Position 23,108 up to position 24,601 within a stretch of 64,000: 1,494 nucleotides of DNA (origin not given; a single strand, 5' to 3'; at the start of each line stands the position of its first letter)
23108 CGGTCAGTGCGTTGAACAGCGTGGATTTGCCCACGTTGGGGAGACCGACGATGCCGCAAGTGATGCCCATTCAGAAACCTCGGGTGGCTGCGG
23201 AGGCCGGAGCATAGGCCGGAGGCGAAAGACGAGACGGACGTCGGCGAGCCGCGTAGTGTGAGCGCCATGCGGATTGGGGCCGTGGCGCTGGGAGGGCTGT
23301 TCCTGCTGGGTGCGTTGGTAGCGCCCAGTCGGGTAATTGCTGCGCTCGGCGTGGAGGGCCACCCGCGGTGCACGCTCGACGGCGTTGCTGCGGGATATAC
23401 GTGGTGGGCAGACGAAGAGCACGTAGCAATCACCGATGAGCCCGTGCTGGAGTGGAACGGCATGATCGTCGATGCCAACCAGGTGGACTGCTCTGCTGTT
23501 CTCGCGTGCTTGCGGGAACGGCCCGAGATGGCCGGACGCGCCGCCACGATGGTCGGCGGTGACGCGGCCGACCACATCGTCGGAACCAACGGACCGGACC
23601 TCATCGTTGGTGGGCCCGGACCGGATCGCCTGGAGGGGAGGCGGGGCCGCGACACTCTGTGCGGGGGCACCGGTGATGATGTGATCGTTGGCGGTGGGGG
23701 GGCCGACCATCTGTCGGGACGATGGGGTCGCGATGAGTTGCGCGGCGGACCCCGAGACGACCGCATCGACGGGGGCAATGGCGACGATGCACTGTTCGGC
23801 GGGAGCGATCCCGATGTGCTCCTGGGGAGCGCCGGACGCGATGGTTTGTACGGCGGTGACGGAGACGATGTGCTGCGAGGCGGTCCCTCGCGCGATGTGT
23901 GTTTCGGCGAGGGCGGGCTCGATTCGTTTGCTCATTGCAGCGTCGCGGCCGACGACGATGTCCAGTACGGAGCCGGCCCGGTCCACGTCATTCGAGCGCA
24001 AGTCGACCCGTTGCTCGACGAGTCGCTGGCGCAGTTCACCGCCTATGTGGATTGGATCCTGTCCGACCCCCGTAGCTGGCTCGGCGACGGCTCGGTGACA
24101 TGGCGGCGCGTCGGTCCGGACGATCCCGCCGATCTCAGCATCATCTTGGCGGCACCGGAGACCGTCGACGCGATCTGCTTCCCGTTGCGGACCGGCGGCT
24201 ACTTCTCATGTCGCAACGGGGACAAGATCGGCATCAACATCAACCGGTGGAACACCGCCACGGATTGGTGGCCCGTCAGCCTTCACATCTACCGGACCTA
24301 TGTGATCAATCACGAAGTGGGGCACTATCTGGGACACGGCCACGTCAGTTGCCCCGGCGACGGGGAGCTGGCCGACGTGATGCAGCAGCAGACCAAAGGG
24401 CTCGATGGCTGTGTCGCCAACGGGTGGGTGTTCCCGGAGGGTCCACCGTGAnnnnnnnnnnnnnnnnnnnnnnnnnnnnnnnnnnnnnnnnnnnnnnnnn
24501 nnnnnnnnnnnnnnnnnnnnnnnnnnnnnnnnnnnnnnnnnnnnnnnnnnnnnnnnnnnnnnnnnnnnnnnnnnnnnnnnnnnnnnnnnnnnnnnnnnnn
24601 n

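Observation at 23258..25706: Beta-roll plus zincin-like secreted protein translationally coupled to two unknown ORFs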

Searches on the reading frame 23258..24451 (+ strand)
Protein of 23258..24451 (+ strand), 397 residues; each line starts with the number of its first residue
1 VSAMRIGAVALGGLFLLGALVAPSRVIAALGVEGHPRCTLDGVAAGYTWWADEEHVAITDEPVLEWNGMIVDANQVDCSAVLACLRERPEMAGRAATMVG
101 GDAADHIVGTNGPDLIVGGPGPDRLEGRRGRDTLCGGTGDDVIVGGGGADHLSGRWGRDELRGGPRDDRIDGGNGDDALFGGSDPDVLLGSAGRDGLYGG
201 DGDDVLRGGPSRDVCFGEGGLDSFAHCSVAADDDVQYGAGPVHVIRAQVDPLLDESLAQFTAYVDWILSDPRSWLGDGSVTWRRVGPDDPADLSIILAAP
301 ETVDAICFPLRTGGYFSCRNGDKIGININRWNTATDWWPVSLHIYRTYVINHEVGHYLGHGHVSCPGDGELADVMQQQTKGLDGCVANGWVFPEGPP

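Call 4: search_protein_families(library=pfam, proteins=[window:23258-24451:+], max_evalue=1)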
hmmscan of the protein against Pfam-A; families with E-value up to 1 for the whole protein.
window:23258-24451:+ (397 aa): 3 families
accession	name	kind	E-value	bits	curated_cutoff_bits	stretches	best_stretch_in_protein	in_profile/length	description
PF11350.14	DUF3152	-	1.4e-29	103.7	25.1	1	258-383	51-178/206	Protein of unknown function (DUF3152)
PF00353.25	HemolysinCabind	-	7e-24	83.9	23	4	127-161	2-36/36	RTX calcium-binding nonapeptide repeat (4 copies)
PF00413.30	Peptidase_M10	-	0.25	11.6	24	1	343-366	105-128/159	Matrixin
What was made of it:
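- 23267..24451 (+): Gene 1: exported beta-roll plus DUF3152 metzincin-like protein, 394 aa. An alternative upstream GTG at 23258 would give 397 aa. Pfam DUF3152 and HemolysinCabind (call 4).
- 23555..23932 (+): Beta-roll: 14 tandem nonapeptides in a perfect 9-residue register (D-x-[LIV]-x-G-G-x-G-x). Pfam HemolysinCabind E 7e-24 (call 4).
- On DUF3152 (PF11350): 103.7 bits against a cut-off of 25.1, E 1.4e-29, residues 258-383 (call 4).
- On RTX proteins / type I secretion substrates: Pfam E 7e-24 (call 4).
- On Serralysin (M10B): Pfam Peptidase_M10 gives E 0.25 (call 4).
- Checked: Pfam finds DUF3152 (E 1.4e-29, 103.7 bits against a cut-off of 25.1) and HemolysinCabind (E 7e-24) (call 4).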

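Call 5: search_protein_families(library=ncbifam, proteins=[window:23258-24451:+], max_evalue=1)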
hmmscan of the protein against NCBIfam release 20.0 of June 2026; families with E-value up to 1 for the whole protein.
window:23258-24451:+ (397 aa): 9 families
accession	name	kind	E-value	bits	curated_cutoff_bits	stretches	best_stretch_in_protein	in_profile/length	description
NF033943.0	RTX_toxin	subfamily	1.3e-18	66.6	1000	1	98-234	672-809/930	RTX family hemolysin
NF046115.1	Ca_rpt_SMc04171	equivalog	1e-15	57.9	625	2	150-227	415-492/574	SMc04171 family calcium-binding repeat protein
NF033203.1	entero_EhxA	exception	8.1e-13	47.4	2000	1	98-223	705-830/997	enterohemolysin EhxA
NF035945.1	Zn_serralysin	subfamily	1.1e-09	38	500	3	172-216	324-368/462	serralysin family metalloprotease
NF053766.1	ZapA_metallo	exception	2.5e-09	36.7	940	2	163-224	335-396/483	ZapA family metalloprotease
NF050046.1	PueAB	exception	1.2e-07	30.6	670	3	106-152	371-417/616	polyurethane esterase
NF052454.1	BtaGlycanEglC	equivalog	0.00085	18.3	700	2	125-151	112-138/459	endo-1,3-1,4-beta-glycanase EglC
NF051884.1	ProteaseSapA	equivalog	0.0022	16.7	1200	2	97-134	323-360/644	protease SapA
NF038329.2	gly_rich_SclB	equivalog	0.68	8.8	325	1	108-215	200-305/442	LPXTG-anchored collagen-like adhesin Scl2/SclB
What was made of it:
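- On Serralysin (M10B): NCBIfam Zn_serralysin scores 38 bits against a cut-off of 500, on the repeats only (call 5).
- Closest known: Serralysins. Different: The NCBIfam serralysin model scores 38 bits against a cut-off of 500 (call 5).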

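Call 6: search_solved_structures(query=window:23258-24451:+, max_evalue=1)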
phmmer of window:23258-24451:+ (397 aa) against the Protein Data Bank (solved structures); distinct sequences matched with E-value up to 1: 37.
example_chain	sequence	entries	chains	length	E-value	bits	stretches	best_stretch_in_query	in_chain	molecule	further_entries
7usl_C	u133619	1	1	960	1.6e-33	119.8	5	105-195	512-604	Bifunctional hemolysin-adenylate cyclase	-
7rah_E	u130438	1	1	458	1e-19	74.3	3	104-222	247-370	Bifunctional adenylate cyclase toxin/hemolysin CyaA,Bifunctional adenylate cyclase toxin/h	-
6sus_A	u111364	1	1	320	2.2e-14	56.7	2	105-204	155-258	Bifunctional hemolysin/adenylate cyclase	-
2zj7_A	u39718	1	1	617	3.6e-11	46.1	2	104-152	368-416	Lipase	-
2z8x_A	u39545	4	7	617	6.7e-11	45.2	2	104-152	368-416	Lipase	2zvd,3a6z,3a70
2z8z_A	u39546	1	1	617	6.8e-11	45.2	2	104-152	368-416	Lipase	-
2zj6_A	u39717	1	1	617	2.2e-10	43.6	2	106-179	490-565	Lipase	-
2qua_A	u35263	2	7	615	1.2e-09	41.2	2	74-170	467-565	Extracellular lipase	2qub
9p0c_A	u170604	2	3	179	1.7e-07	34.1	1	109-204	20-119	Hemolysin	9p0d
5cvw_A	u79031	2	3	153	1.9e-07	33.9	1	112-204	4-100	Bifunctional hemolysin/adenylate cyclase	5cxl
9p6c_A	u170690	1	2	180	3e-06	29.9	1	109-204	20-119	Hemolysin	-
1k7g_A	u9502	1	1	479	6.2e-06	28.9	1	146-224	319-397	secreted protease C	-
1k7i_A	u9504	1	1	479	6.2e-06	28.9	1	146-224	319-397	secreted protease C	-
1k7q_A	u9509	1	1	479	6.2e-06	28.9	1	146-224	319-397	SECRETED PROTEASE C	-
3hb2_P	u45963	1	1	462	9.9e-06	28.2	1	146-224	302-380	Secreted protease C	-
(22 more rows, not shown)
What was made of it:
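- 23555..23932 (+): PDB sequence matches to the CyaA, lipase and serralysin RTX blocks (call 6).
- On RTX proteins / type I secretion substrates: CyaA RTX block E 1.6e-33 (call 6).
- Closest known: Serralysins. Same: The RTX block matches serralysin chains by sequence (call 6).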

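Call 12: find_homologous_proteins(query=window:23258-24451:+)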
Query window:23258-24451:+ (397 aa): 2151 proteins with E <= 0.001 among 8000 candidates; the best 120 are listed.
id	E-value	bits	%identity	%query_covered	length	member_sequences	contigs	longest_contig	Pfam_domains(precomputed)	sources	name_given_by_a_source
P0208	1.1e-269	913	100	99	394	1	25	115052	PF11350.15,PF00353.26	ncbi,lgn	-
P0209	1.0e-178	613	68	99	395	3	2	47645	PF11350.15,PF00353.26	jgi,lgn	jgi:hypothetical protein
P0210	8.7e-174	597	69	93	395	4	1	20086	PF11350.15,PF00353.26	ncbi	-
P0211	4.8e-172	591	65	99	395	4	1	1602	PF11350.15,PF00353.26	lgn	-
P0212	8.8e-172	590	66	99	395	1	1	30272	PF11350.15,PF00353.26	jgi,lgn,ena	-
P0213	1.8e-170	586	66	99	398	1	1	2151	PF11350.15,PF00353.26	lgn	-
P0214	1.1e-168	580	66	99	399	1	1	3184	PF11350.15,PF00353.26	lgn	-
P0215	2.9e-167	576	65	99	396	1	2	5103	PF11350.15,PF00353.26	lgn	-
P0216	7.6e-167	574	65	96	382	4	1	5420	PF11350.15,PF00353.26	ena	-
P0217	4.0e-166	572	66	98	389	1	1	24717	PF11350.15,PF00353.26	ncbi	-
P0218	3.7e-165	569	67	93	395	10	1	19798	PF11350.15,PF00353.26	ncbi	-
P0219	3.8e-165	569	68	90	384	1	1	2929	PF11350.15,PF00353.26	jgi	jgi:Ca2+-binding RTX toxin-like protein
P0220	5.0e-164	565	64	98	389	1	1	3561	PF11350.15,PF00353.26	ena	-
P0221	9.8e-164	564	64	98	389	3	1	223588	PF11350.15,PF00353.26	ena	-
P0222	1.8e-163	563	64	99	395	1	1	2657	PF11350.15,PF00353.26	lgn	-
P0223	2.4e-162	559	66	99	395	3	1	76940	PF11350.15,PF00353.26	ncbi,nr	ncbi:MAG: DUF3152 domain-containing protein [bacterium]|nr:DUF3152 domain-containing protein [bacter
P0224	3.6e-162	559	66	93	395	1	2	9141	PF11350.15,PF00353.26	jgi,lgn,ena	-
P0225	4.3e-162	558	64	98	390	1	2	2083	PF11350.15,PF00353.26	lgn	-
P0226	5.6e-160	551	65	96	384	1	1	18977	PF11350.15,PF00353.26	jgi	-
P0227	6.3e-160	551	66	96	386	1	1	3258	PF11350.15,PF00353.26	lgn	-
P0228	1.8e-158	547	63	98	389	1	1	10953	PF11350.15,PF00353.26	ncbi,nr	ncbi:MAG: DUF3152 domain-containing protein [Acidimicrobiia bacterium]|nr:DUF3152 domain-containing 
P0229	3.5e-153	529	62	96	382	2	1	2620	PF11350.15,PF00353.26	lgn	-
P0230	9.5e-133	462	55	98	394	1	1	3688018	PF11350.15,PF00353.26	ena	-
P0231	2.6e-103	365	49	94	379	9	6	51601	PF11350.15,PF00353.26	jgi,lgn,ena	-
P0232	3.2e-101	358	48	91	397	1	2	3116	PF11350.15,PF00353.26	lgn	-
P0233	1.5e-100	356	49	91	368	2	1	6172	PF11350.15,PF00353.26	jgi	jgi:hypothetical protein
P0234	4.2e-99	351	48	91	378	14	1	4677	PF11350.15,PF00353.26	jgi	jgi:Ca2+-binding RTX toxin-like protein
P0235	3.3e-97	345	47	91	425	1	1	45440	PF11350.15,PF00353.26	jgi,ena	-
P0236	2.1e-95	339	48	91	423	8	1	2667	PF11350.15,PF00353.26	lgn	-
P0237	2.0e-92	329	45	98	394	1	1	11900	PF11350.15,PF00353.26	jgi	jgi:hypothetical protein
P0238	2.9e-92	328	48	87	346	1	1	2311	PF11350.15,PF00353.26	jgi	jgi:Ca2+-binding RTX toxin-like protein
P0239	4.8e-92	328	45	91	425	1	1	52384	PF11350.15,PF00353.26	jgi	jgi:hypothetical protein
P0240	1.3e-89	320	45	98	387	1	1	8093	PF11350.15,PF00353.26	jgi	jgi:hypothetical protein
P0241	8.7e-87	310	45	91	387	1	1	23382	PF11350.15,PF00353.26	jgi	jgi:hypothetical protein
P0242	1.7e-82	296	44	91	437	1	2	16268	PF11350.15,PF00353.26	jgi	jgi:hypothetical protein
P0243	1.5e-77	280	46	81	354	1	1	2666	PF11350.15,PF00353.26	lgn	-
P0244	1.1e-70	257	47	77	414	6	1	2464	PF11350.15,PF00353.26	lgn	-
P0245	6.3e-70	255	46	78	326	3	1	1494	PF11350.15,PF00353.26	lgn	-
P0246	3.8e-67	246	45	76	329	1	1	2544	PF11350.15,PF00353.26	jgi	-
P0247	1.8e-57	214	44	74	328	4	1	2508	PF11350.15,PF00353.26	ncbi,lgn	-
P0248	1.8e-56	210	41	75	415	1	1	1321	PF11350.15,PF00353.26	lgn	-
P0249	3.4e-46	176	49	35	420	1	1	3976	PF11350.15,PF00353.26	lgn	-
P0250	4.8e-45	173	48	41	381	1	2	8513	PF11350.15,PF00395.26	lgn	-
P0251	1.0e-44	172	54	39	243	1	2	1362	PF11350.15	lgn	-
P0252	3.2e-44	170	56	37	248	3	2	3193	PF11350.15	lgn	-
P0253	5.2e-44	169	55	34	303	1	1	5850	PF11350.15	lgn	-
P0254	1.6e-43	168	47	43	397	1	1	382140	PF11350.15,PF00395.26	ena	-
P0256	2.6e-43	167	53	40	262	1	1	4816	PF11350.15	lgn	-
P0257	6.0e-43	166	51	39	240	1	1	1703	PF11350.15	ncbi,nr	ncbi:MAG: DUF3152 domain-containing protein [Acidimicrobiales bacterium]|nr:DUF3152 domain-containin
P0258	2.4e-41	161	45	43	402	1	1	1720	PF11350.15,PF00395.26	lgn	-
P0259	6.3e-41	159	52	39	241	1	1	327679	PF11350.15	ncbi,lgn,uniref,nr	ncbi:DUF3152 domain-containing protein [Actinorugispora endophytica]|uniref:Uncharacterized protein 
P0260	4.2e-40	156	54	34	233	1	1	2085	PF11350.15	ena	-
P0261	5.4e-39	153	48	40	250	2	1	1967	PF11350.15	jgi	jgi:hypothetical protein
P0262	9.1e-39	152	51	37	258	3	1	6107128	PF11350.15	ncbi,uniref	ncbi:DUF3152 domain-containing protein [Pseudonocardia sp. C8]|uniref:DUF3152 domain-containing prot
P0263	1.4e-38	151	51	40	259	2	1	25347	PF11350.15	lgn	-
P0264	3.7e-38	150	53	39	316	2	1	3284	PF11350.15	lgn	-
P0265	6.2e-38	149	48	39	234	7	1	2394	PF11350.15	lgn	-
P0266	1.0e-37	149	47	42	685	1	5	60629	PF11350.15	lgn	-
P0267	2.7e-37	147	50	37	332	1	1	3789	PF11350.15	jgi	jgi:hypothetical protein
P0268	3.1e-37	147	49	39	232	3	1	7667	PF11350.15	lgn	-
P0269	4.5e-37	146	48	40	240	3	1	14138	PF11350.15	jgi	jgi:hypothetical protein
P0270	2.0e-36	144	45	46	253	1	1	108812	PF11350.15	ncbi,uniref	ncbi:DUF3152 domain-containing protein [Micromonospora sp. NPDC126480]|uniref:DUF3152 domain-contain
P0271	2.2e-36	144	45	44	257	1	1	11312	PF11350.15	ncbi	-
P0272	2.4e-36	144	49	35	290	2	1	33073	PF11350.15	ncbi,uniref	ncbi:DUF3152 domain-containing protein [Streptomyces sp. NPDC059134]|uniref:DUF3152 domain-containin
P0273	5.6e-35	140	46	39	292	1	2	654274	PF11350.15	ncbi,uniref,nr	ncbi:DUF3152 domain-containing protein [Micromonospora sp. DR5-3]|uniref:DUF3152 domain-containing p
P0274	1.2e-34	138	46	41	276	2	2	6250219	PF11350.15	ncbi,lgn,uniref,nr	ncbi:DUF3152 domain-containing protein [Micromonospora siamensis]|uniref:DUF3152 domain-containing p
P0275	1.8e-34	138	46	39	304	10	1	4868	PF11350.15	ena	-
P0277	3.3e-34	137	46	39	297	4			PF11350.15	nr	nr:DUF3152 domain-containing protein [Micromonospora sp. HK10]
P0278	3.3e-34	137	40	49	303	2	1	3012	PF11350.15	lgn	-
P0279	3.5e-34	137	45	40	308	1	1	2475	PF11350.15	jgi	jgi:hypothetical protein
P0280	3.8e-34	137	41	50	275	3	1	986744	PF11350.15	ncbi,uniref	ncbi:DUF3152 domain-containing protein [Micromonospora sp. NPDC001898]|uniref:DUF3152 domain-contain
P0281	3.9e-34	137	50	32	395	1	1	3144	PF11350.15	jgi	jgi:hypothetical protein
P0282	4.1e-34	137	46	39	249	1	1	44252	PF11350.15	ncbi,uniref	ncbi:DUF3152 domain-containing protein [Micromonospora sp. SL1-18]|uniref:DUF3152 domain-containing 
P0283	6.0e-34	136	45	41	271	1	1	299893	PF11350.15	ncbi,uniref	ncbi:DUF3152 domain-containing protein [Micromonospora sp. DT47]|uniref:DUF3152 domain-containing pr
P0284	6.9e-34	136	39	57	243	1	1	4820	PF11350.15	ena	-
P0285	7.0e-34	136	45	41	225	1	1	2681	PF11350.15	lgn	-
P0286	1.2e-33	135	46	39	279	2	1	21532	PF11350.15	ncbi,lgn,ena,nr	ncbi:MAG: DUF3152 domain-containing protein [Acidimicrobiia bacterium]|nr:DUF3152 domain-containing 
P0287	1.2e-33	135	50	32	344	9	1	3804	PF11350.15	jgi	jgi:Protein of unknown function (DUF3152)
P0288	1.4e-33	135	52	33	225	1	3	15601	PF11350.15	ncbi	-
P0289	1.6e-33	135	46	39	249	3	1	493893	PF11350.15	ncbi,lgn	-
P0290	2.1e-33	134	52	32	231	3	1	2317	PF11350.15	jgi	-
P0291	2.3e-33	134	49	34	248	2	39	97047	PF11350.15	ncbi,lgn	-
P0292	2.3e-33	134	49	36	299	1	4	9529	PF11350.15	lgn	-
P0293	2.7e-33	134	46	39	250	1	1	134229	PF11350.15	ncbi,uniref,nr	ncbi:DUF3152 domain-containing protein [Micromonospora sp. RTP1Z1]|uniref:DUF3152 domain-containing 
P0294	3.3e-33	134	46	39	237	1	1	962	PF11350.15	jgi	jgi:Protein of unknown function (DUF3152)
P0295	4.0e-33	133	51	32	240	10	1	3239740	PF11350.15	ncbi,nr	ncbi:DUF3152 domain-containing protein [Brevibacterium sp. CS2]|nr:DUF3152 domain-containing protein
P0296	4.2e-33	133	46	39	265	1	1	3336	PF11350.15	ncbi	-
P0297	5.7e-33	133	43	40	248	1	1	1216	PF11350.15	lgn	-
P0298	1.8e-32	131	50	33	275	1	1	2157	PF11350.15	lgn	-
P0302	2.5e-32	131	43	39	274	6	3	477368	PF11350.15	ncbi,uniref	ncbi:DUF3152 domain-containing protein [Micromonospora aurantiaca]|uniref:DUF3152 domain-containing 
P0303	2.6e-32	131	45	44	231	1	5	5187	PF11350.15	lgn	-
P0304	2.6e-32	131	49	34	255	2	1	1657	PF11350.15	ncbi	-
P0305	2.8e-32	131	45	42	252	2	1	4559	PF11350.15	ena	-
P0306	2.9e-32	131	44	39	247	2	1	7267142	PF11350.15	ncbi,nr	ncbi:DUF3152 domain-containing protein [Micromonospora kangleipakensis]|nr:DUF3152 domain-containing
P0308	4.7e-32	130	44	39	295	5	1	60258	PF11350.15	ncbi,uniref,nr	ncbi:DUF3152 domain-containing protein [Micromonospora sp. CB01531]|uniref:DUF3152 domain-containing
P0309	6.2e-32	130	46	39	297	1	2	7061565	PF11350.15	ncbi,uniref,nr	ncbi:DUF3152 domain-containing protein [Micromonospora soli]|uniref:DUF3152 domain-containing protei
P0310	9.2e-32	129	43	40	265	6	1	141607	PF11350.15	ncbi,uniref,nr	ncbi:DUF3152 domain-containing protein [Micromonospora sp. RP3T]|uniref:DUF3152 domain-containing pr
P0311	9.7e-32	129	44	42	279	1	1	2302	PF11350.15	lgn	-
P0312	1.0e-31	129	44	39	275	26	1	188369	PF11350.15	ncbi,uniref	ncbi:DUF3152 domain-containing protein [Micromonospora tulbaghiae]|uniref:DUF3152 domain-containing 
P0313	1.0e-31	129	44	39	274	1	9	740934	PF11350.15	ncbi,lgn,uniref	ncbi:DUF3152 domain-containing protein [Micromonospora sp. NPDC005686]|uniref:DUF3152 domain-contain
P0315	1.7e-31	128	49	39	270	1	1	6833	PF11350.15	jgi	jgi:hypothetical protein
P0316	1.9e-31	128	44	39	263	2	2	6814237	PF11350.15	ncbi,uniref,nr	ncbi:DUF3152 domain-containing protein [Micromonospora sp. WMMD1128]|uniref:DUF3152 domain-containin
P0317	2.0e-31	128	41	53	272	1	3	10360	PF11350.15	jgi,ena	jgi:hypothetical protein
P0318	2.1e-31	128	46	34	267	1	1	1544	PF11350.15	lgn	-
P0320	2.6e-31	127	40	47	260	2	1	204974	PF11350.15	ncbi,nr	ncbi:DUF3152 domain-containing protein [Micromonospora sp. PLK6-60]|nr:DUF3152 domain-containing pro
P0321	2.7e-31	127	43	39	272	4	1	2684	PF11350.15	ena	-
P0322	3.4e-31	127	45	33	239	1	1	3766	PF11350.15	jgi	jgi:hypothetical protein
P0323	4.2e-31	127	45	39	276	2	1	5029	PF11350.15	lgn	-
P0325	4.7e-31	127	39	46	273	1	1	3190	PF11350.15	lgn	-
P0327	9.8e-31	126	44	39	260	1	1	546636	PF11350.15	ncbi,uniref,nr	ncbi:DUF3152 domain-containing protein [Micromonospora sp. NBS 11-29]|uniref:DUF3152 domain-containi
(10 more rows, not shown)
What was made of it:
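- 23267..24451 (+): About 45 homologues have the same architecture (call 12).
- Closest known: DUF3152. Same: The catalytic domain is the same, at 40-56% identity to plain DUF3152 proteins of Micromonospora, Streptomyces, Pseudonocardia and Brevibacterium (call 12).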

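Call 14: find_encoding_contigs(protein=P0208, flank=6000, max_places=3)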
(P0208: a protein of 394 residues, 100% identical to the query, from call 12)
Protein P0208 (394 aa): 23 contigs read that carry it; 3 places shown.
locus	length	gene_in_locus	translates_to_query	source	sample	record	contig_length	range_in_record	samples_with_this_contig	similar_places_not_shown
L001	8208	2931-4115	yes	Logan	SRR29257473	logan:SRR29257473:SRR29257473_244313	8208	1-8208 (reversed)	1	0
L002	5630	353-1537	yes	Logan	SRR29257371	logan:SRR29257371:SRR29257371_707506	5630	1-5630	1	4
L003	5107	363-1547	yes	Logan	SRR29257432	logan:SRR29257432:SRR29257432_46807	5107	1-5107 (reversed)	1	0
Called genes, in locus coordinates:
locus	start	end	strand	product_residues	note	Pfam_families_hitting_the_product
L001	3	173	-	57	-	?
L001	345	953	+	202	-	PF00485:PRK, PF01121:CoaE (faint), PF13207:AAA_17 (faint), PF13238:AAA_18 (weak)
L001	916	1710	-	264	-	PF00657:Lipase_GDSL, PF13472:Lipase_GDSL_2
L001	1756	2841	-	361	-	PF01926:MMR_HSR1, PF02421:FeoB_N, PF06071:YchF-GTPase_C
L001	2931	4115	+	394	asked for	PF00353:HemolysinCabind (weak), PF11350:DUF3152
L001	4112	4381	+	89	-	-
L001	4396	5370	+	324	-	-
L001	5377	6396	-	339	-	PF00296:Bac_luciferase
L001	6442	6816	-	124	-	PF13291:ACT_4 (faint), PF13840:ACT_7 (faint), PF19571:ACT_8, PF22629:ACT_AHAS_ss (faint), PF01842:ACT (weak)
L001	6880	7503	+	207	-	PF10708:DUF2510, PF06271:RDD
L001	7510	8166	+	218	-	PF06271:RDD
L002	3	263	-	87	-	?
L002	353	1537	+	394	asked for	PF00353:HemolysinCabind (weak), PF11350:DUF3152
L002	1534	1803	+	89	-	-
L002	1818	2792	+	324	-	-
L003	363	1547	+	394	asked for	PF00353:HemolysinCabind (weak), PF11350:DUF3152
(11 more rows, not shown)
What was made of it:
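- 23267..24451 (+): The 394-aa form is the one called in public assemblies (call 14).
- Checked: Gene callers and homologues start it at ATG 23267, giving 394 aa (call 14).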
